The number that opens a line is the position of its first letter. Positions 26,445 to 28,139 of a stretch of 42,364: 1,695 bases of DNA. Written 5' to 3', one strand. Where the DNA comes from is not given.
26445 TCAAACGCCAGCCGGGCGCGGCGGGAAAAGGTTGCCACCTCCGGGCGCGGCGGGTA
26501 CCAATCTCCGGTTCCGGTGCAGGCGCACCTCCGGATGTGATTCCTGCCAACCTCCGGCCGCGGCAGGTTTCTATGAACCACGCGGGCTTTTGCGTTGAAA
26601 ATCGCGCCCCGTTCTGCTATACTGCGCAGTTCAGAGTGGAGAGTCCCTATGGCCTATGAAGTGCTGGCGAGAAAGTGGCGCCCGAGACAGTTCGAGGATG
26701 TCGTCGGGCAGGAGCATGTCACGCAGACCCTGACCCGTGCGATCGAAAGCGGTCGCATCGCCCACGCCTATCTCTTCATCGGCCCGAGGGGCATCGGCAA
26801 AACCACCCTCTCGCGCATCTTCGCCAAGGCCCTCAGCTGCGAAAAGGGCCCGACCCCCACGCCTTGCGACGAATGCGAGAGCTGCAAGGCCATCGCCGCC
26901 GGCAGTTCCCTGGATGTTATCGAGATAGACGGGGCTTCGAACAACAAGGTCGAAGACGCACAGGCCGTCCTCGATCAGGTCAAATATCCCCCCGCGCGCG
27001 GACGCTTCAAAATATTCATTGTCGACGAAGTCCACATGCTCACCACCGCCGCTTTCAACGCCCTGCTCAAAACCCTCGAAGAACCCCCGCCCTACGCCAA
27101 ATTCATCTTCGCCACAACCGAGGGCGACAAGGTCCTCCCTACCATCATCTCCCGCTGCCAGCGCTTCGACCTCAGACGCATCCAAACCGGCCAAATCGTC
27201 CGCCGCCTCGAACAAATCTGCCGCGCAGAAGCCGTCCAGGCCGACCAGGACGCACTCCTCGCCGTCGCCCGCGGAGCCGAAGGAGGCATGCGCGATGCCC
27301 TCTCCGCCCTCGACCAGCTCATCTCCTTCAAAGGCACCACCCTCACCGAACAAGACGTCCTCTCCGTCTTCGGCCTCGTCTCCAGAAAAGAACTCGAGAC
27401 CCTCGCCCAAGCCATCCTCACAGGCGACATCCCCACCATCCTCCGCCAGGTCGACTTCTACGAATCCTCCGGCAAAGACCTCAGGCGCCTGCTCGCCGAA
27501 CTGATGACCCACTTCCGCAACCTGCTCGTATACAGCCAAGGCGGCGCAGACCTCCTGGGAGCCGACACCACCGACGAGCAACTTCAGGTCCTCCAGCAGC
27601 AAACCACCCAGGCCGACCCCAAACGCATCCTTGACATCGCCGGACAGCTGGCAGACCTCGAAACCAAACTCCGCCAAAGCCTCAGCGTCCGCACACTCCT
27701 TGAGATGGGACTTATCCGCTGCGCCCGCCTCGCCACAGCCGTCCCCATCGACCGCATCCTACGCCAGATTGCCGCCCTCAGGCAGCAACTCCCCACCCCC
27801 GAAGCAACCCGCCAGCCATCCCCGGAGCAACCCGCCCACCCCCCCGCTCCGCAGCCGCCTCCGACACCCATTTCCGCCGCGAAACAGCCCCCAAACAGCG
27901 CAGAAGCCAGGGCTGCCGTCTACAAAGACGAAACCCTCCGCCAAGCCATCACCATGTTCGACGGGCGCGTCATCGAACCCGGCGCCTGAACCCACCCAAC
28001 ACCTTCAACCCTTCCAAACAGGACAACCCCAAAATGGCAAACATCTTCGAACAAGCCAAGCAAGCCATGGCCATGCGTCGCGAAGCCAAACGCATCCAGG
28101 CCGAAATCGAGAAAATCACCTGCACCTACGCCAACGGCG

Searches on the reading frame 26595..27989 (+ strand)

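Call 43: search_protein_families(library=pfam, proteins=[window:26595-27989:+], max_evalue=0.01)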
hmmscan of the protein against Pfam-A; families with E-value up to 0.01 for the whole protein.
window:26595-27989:+ (464 aa): 14 families
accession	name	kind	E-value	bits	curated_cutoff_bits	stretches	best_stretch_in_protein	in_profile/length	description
PF13177.12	DNA_pol3_delta2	-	6.2e-45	153.5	27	1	38-196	1-160/161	DNA polymerase III, delta subunit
PF22608.2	DNAX_ATPase_lid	-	6.1e-14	52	27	1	200-245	1-46/49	DNA polymerase III clamp loader subunit, ATPase lid domain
PF12169.13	DNA_pol3_gamma3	-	8.3e-10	39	24.4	1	251-391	2-142/143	DNA polymerase III subunits gamma and tau domain III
PF00004.35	AAA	-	9.6e-10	39.5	21.2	1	60-190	2-125/131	ATPase family associated with various cellular activities (AAA)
PF05496.18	RuvB_N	-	1.8e-08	34.8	27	1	29-91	2-68/159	Holliday junction DNA helicase RuvB P-loop domain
PF07728.20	AAA_5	-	3.9e-06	27.4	22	1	60-163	3-92/139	AAA domain (dynein-related subfamily)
PF13604.12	AAA_30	-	3.1e-05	24.2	27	1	58-236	20-177/191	AAA domain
PF13401.12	AAA_22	-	4.7e-05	24.1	27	1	59-162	8-109/130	AAA domain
PF21960.2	RCF1-5-like_lid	-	0.00011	22.5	27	1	204-239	2-38/43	RCF1/5-like, AAA+ ATPase lid domain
PF13191.12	AAA_16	-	0.00021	22.3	32.6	1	36-129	2-102/167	AAA ATPase domain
PF04851.21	ResIII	-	0.0006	20.2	22.5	0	108-162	104-151/164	Type III restriction enzyme, res subunit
PF13173.12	AAA_14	-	0.00086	19.8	27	1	58-172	4-95/129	AAA domain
PF01078.27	Mg_chelatase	-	0.0037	17.1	20.3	1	33-80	2-46/207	Magnesium chelatase, subunit ChlI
PF06068.19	TIP49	-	0.0088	15.7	23.8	0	34-81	24-75/347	TIP49 P-loop domain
